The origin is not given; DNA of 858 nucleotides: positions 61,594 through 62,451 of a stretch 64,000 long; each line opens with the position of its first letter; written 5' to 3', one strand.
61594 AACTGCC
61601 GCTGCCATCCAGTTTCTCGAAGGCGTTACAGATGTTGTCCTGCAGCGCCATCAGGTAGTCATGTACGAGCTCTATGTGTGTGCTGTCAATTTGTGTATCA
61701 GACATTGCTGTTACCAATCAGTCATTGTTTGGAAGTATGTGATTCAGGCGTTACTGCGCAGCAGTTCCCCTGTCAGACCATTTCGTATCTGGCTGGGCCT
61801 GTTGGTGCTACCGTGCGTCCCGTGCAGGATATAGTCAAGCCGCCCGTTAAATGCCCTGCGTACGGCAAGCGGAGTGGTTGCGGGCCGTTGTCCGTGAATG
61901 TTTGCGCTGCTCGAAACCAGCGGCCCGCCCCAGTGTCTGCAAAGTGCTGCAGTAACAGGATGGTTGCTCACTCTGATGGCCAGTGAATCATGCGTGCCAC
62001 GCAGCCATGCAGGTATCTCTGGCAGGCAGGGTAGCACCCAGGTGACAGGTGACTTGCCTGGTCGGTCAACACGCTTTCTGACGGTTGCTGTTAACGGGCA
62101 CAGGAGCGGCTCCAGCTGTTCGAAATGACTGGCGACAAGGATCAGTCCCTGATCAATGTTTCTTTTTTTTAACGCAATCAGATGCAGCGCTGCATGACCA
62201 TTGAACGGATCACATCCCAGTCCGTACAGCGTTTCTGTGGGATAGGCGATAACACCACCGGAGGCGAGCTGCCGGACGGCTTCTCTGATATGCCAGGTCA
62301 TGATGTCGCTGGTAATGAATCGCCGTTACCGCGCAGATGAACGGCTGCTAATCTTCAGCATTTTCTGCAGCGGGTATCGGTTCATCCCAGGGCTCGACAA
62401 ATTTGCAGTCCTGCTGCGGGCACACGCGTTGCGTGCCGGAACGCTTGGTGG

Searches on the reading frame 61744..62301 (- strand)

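Call 51: search_protein_families(library=pfam, proteins=[window:61744-62301:-], max_evalue=0.001)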
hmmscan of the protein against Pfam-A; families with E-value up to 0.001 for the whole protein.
window:61744-62301:- (185 aa): 1 family
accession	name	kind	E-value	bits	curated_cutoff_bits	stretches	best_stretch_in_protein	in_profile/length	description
PF01300.24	Sua5_yciO_yrdC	-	1.1e-40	139.5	25.1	1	12-176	3-168/178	Telomere recombination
